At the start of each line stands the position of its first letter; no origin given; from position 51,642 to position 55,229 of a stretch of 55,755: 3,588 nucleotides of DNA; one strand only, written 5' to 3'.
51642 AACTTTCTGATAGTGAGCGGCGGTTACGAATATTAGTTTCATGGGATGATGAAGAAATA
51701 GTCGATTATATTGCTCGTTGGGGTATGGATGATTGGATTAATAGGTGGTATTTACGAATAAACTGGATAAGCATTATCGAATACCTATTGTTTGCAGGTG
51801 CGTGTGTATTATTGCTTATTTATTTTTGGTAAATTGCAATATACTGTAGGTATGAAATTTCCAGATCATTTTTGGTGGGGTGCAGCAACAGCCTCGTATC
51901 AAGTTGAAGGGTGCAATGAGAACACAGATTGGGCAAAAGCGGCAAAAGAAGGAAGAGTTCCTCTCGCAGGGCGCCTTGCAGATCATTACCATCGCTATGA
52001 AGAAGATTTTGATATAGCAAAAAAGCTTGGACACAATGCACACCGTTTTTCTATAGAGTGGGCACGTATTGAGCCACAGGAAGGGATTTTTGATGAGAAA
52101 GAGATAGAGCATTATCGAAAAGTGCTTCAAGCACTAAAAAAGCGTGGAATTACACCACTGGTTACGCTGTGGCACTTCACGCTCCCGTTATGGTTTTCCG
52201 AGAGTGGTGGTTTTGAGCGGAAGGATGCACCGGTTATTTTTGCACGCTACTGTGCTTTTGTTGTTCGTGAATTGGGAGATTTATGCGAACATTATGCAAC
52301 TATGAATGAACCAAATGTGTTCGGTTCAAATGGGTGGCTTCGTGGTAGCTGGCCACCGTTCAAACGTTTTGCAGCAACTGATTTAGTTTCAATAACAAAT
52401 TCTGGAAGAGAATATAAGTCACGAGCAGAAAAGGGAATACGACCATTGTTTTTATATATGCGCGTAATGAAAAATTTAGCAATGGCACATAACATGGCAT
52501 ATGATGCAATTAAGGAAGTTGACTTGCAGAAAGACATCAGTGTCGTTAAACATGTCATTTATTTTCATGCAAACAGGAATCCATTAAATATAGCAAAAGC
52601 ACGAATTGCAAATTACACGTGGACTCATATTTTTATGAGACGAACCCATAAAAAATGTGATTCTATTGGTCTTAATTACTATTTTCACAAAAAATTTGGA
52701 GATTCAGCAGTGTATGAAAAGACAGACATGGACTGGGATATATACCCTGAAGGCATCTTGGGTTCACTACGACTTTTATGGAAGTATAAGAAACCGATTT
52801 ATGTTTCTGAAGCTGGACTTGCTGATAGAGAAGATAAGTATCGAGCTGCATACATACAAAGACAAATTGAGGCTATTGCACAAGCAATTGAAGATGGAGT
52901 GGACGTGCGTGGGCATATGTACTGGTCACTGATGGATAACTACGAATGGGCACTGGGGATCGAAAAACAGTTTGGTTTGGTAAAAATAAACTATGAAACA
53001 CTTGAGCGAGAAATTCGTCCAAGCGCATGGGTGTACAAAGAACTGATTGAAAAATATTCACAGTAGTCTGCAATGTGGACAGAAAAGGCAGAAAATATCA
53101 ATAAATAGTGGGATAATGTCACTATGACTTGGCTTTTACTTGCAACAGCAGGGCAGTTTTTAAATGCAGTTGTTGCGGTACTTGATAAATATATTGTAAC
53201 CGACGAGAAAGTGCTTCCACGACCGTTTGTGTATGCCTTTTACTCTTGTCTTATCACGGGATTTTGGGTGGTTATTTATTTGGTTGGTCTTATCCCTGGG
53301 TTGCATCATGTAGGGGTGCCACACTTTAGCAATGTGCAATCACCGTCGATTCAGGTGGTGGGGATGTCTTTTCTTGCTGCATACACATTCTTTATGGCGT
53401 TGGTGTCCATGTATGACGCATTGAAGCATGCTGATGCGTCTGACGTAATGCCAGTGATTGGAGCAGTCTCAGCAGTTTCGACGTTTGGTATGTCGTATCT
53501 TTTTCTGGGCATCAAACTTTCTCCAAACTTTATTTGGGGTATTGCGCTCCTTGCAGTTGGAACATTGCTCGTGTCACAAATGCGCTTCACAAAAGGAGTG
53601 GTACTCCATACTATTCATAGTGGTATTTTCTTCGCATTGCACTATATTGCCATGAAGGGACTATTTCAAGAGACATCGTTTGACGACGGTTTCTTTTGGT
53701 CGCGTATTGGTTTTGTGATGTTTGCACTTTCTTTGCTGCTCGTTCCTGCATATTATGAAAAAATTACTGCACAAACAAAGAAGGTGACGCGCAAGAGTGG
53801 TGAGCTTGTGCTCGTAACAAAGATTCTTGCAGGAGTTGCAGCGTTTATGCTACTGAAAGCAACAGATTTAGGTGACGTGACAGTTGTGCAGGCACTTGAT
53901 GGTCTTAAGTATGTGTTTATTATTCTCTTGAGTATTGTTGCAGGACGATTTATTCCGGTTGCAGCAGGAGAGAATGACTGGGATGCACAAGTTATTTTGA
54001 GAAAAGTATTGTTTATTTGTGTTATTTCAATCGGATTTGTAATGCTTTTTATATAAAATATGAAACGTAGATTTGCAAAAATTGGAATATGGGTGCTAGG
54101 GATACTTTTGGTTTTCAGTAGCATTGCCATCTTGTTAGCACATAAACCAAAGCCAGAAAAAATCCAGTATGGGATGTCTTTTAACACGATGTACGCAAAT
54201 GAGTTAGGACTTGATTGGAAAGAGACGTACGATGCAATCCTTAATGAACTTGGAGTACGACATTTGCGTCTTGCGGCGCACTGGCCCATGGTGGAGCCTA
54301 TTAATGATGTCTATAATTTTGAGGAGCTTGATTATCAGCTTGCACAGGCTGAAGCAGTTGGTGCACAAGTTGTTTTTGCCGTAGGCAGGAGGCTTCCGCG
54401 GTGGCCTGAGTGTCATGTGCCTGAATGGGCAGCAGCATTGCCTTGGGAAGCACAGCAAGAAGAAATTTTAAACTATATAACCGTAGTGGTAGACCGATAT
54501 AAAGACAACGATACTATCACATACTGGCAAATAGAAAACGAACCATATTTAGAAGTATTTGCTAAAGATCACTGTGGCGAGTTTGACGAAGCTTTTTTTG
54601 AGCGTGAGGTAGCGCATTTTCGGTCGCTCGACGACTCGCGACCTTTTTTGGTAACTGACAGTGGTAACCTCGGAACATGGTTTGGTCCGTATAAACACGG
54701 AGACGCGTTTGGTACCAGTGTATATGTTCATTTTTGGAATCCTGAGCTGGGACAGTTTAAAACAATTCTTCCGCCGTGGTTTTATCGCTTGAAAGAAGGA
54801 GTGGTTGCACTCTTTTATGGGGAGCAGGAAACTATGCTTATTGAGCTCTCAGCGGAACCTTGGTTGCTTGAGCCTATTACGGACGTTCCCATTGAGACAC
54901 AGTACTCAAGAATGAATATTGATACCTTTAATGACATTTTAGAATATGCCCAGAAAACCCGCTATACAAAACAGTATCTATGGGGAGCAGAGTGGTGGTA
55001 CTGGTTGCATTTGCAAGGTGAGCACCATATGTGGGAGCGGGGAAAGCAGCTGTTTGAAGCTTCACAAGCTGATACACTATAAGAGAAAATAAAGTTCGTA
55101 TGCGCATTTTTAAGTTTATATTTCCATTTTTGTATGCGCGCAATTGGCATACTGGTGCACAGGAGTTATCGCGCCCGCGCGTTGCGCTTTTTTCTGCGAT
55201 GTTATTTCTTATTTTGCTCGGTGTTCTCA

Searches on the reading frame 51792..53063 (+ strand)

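Call 63: search_protein_families(library=pfam, proteins=[window:51792-53063:+], max_evalue=0.001)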
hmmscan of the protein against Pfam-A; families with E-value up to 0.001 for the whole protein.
window:51792-53063:+ (424 aa): 1 family
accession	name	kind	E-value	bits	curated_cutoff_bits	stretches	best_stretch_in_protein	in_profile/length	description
PF00232.24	Glyco_hydro_1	-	3.6e-72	243.7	22.6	2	22-256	4-223/453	Glycosyl hydrolase family 1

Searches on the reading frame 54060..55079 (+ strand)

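Call 63: search_protein_families(library=pfam, proteins=[window:54060-55079:+], max_evalue=0.001)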
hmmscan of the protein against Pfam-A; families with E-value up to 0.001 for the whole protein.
window:54060-55079:+ (340 aa): 2 families
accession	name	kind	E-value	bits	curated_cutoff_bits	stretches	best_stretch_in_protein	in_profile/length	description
PF02449.21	Glyco_hydro_42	-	2e-11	44.3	21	1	134-240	110-191/376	Beta-galactosidase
PF00331.26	Glyco_hydro_10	-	0.00083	19.1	22.1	0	74-163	46-130/311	Glycosyl hydrolase family 10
